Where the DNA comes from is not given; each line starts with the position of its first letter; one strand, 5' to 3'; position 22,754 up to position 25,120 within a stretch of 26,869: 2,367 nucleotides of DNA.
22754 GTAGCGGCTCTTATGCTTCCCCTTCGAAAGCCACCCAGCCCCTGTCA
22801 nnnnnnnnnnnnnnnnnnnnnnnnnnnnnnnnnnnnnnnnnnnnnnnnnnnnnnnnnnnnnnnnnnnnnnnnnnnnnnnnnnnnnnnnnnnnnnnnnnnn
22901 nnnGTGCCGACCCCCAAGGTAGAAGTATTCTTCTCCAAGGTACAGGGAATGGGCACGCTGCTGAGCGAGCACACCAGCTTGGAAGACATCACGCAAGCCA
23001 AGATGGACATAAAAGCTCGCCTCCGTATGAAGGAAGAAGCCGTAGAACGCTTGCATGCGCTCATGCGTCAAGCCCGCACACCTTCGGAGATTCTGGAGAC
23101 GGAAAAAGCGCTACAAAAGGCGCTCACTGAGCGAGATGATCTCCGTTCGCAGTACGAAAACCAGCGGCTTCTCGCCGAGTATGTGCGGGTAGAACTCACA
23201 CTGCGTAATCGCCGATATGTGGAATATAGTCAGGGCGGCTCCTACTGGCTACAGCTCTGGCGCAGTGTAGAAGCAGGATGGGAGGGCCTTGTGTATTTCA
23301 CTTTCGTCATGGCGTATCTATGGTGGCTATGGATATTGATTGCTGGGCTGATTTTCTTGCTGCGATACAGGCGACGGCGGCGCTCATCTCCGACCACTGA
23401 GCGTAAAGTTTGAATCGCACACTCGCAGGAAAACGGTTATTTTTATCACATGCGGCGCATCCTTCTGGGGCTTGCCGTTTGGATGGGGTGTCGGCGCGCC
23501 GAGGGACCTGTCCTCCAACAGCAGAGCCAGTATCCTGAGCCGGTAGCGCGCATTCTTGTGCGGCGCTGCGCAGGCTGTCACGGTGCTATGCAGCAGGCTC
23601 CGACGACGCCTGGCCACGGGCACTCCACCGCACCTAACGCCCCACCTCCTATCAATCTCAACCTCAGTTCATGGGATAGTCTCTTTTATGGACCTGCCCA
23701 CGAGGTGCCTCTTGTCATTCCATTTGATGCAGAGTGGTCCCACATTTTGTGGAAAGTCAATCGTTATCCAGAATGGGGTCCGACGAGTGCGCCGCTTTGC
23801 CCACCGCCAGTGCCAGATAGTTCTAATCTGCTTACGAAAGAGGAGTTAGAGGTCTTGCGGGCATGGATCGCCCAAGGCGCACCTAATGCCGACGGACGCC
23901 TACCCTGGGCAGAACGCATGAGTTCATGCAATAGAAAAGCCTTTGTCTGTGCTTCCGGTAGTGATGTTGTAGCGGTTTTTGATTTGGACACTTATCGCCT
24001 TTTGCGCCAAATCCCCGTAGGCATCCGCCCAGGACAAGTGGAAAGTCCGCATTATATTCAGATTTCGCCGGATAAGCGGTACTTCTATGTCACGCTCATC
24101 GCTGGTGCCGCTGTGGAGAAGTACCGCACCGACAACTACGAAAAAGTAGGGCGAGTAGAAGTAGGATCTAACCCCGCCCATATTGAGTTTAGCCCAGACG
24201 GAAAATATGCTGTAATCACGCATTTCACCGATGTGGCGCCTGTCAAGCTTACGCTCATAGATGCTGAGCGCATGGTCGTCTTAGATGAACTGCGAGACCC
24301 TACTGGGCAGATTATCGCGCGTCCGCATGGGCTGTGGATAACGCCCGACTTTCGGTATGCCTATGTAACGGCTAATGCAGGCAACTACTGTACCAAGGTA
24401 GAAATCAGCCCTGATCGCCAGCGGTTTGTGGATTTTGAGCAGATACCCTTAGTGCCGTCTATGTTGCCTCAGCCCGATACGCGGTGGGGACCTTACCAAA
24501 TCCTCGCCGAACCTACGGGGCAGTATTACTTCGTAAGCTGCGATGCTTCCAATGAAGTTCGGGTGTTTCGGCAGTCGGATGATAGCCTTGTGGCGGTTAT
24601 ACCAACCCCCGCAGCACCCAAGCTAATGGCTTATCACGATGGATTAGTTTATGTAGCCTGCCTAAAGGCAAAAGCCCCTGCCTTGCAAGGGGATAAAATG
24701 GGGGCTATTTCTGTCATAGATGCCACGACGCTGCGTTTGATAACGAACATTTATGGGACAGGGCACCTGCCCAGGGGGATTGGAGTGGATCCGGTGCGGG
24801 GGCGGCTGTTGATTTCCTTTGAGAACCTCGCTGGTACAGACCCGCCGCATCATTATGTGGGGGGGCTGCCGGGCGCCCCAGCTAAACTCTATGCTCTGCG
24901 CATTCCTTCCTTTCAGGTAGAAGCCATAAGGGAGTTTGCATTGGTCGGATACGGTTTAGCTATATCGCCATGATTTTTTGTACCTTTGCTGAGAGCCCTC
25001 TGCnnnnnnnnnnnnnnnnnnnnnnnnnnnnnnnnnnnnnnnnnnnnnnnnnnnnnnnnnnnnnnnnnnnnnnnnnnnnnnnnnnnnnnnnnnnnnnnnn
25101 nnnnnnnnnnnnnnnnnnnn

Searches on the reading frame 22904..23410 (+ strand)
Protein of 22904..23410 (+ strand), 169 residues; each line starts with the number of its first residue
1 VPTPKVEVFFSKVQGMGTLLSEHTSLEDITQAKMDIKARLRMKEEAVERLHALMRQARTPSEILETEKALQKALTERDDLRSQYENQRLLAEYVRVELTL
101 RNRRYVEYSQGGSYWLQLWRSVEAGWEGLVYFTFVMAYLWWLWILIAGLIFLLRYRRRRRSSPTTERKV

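Call 12: search_protein_families(library=pfam, proteins=[window:22904-23410:+], max_evalue=0.001)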
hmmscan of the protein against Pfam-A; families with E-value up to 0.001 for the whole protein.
window:22904-23410:+ (169 aa): 1 family
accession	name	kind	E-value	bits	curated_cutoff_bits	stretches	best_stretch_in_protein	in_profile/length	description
PF14257.11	DUF4349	-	3.3e-22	79.4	27.7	1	2-151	56-209/213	Domain of unknown function (DUF4349)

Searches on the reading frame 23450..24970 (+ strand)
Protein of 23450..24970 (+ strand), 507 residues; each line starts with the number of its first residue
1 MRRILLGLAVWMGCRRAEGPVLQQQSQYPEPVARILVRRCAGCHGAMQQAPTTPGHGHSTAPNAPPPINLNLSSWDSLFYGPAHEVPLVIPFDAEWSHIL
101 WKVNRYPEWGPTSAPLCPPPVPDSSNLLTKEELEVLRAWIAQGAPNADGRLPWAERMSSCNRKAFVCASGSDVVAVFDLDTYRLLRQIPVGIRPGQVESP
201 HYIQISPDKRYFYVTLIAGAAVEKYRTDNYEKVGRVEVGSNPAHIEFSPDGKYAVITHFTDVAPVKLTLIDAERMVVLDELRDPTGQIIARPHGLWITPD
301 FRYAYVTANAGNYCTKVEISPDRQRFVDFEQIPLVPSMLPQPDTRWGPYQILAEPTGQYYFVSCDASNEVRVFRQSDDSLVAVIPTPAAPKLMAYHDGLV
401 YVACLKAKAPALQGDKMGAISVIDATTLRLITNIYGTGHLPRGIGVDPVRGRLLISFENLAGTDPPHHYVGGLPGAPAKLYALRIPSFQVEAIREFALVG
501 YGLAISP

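Call 12: search_protein_families(library=pfam, proteins=[window:23450-24970:+], max_evalue=0.001)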
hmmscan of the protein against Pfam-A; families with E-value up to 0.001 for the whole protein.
window:23450-24970:+ (507 aa): 3 families
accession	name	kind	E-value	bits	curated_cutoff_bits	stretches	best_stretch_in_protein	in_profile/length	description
PF10282.15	Lactonase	-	1.2e-07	31.7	21.7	1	196-450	35-302/344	Lactonase, 7-bladed beta-propeller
PF25174.1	Beta-prop_THOC3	-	2.1e-06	27.4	305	1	159-277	11-122/272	THOC3 beta-propeller domain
PF02239.22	Cytochrom_D1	-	3.5e-06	26.3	25.5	1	204-386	42-211/368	Cytochrome D1 heme domain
